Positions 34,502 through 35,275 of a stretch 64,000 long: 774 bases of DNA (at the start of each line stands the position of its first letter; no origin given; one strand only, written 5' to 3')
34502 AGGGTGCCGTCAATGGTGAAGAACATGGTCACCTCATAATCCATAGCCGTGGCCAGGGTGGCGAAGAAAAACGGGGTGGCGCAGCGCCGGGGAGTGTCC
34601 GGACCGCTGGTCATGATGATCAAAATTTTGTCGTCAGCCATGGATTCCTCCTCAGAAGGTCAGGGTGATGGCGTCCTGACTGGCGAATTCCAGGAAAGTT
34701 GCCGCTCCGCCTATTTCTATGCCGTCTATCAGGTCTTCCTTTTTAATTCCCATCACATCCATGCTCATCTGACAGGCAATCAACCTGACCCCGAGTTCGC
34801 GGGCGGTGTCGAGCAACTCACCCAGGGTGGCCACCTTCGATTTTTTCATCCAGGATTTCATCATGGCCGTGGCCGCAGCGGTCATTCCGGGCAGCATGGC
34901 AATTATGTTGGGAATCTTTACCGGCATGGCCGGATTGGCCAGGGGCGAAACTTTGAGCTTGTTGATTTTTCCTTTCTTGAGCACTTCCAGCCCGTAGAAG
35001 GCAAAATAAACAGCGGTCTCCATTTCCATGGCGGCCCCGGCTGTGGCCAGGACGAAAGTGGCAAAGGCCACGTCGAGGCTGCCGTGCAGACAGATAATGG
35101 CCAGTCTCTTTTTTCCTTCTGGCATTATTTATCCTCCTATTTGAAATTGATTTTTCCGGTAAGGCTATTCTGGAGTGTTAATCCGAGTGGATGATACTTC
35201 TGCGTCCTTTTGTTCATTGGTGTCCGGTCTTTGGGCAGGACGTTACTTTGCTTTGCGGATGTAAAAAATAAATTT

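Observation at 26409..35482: Isp-type [NiFe] hydrogenase joined to a TusA / DsrE / lipoyl-carrier module and a lipoate ligase, with no sHdr or Dsr catalytic genes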

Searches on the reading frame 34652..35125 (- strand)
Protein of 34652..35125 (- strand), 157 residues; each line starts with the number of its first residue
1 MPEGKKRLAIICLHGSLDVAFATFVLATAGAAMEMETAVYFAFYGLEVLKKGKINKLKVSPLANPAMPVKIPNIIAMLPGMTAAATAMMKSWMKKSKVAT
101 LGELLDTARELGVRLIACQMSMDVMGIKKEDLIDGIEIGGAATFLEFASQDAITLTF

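Call 3: search_protein_families(library=pfam, proteins=[window:34652-35125:-], max_evalue=0.01)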
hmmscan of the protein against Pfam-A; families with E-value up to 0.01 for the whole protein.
window:34652-35125:- (157 aa): 2 families
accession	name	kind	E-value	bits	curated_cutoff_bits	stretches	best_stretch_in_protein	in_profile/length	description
PF13686.11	DrsE_2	-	2.6e-46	157.8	25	1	5-155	2-155/156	DsrE/DsrF/DrsH-like family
PF02635.20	DsrE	-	1.9e-10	41.4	22.7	1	20-157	17-116/116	DsrE/DsrF-like family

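Call 4: search_protein_families(library=ncbifam, proteins=[window:34652-35125:-], max_evalue=0.01)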
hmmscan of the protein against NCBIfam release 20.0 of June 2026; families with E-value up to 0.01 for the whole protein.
window:34652-35125:- (157 aa): 1 family
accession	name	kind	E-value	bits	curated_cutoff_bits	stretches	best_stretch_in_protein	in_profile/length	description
NF047629.1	SulfCarrDsrE2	equivalog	1.6e-47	161.7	210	1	5-155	3-157/159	sulfur carrier protein DsrE2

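Call 10: find_encoding_contigs(protein=window:34652-35125:-, flank=10000, max_places=6)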
Protein window:34652-35125:- (157 aa): 2 contigs read that carry it; 2 places shown.
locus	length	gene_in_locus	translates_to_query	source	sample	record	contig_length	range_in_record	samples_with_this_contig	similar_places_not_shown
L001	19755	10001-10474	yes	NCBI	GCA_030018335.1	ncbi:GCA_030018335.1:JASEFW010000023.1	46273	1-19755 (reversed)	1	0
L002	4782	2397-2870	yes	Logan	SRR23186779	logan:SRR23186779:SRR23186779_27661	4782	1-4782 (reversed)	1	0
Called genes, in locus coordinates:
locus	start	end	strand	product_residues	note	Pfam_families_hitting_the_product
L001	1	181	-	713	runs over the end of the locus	PF05547:Peptidase_M6 (faint)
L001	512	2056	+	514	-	PF00474:SSF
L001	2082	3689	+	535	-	PF01120:Alpha_L_fucos, PF00754:F5_F8_type_C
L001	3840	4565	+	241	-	PF07719:TPR_2 (faint), PF13181:TPR_8 (faint), PF13414:TPR_11 (faint), PF00515:TPR_1, PF13424:TPR_12 (weak), PF13432:TPR_16 (weak), PF13424:TPR_12 (weak), PF00515:TPR_1 (weak), +6 more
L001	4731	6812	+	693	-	PF20094:GWxTD_dom, PF00515:TPR_1 (faint), PF07719:TPR_2 (faint), PF13181:TPR_8 (faint), PF13424:TPR_12 (faint), PF13431:TPR_17 (faint), PF21033:RMD1-3 (faint), PF14559:TPR_19 (weak), +3 more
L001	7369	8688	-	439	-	PF03349:Toluene_X (faint), PF13505:OMP_b-brl (faint)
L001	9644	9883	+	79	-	PF01206:TusA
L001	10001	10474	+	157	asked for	PF13686:DrsE_2, PF02635:DsrE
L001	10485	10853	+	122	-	PF02635:DsrE, PF13686:DrsE_2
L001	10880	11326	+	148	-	PF01597:GCV_H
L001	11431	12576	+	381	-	PF01058:Oxidored_q6, PF14720:NiFe_hyd_SSU_C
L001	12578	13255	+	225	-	-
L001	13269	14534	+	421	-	PF13187:Fer4_9 (faint), PF13237:Fer4_10 (faint), PF12838:Fer4_7 (weak), PF13183:Fer4_8, PF13534:Fer4_17, PF02754:CCG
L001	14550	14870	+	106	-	PF11964:SpoIIAA-like (weak)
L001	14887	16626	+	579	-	PF27537:HoxH, PF00374:NiFeSe_Hases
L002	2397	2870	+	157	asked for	PF13686:DrsE_2, PF02635:DsrE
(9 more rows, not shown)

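Call 58: search_solved_structures(query=window:34652-35125:-, max_evalue=0.01)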
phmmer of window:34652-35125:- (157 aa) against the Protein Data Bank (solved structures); distinct sequences matched with E-value up to 0.01: 3.
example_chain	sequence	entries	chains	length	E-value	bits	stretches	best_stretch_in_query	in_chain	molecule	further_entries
3pnx_A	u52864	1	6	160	1e-15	61.1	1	6-151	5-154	Putative sulfurtransferase dsrE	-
2qs7_A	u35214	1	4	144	3.7e-13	52.8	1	3-149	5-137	Uncharacterized protein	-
3mc3_A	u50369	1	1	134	3.6e-11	46.4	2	103-154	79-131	DsrE/DsrF-like family protein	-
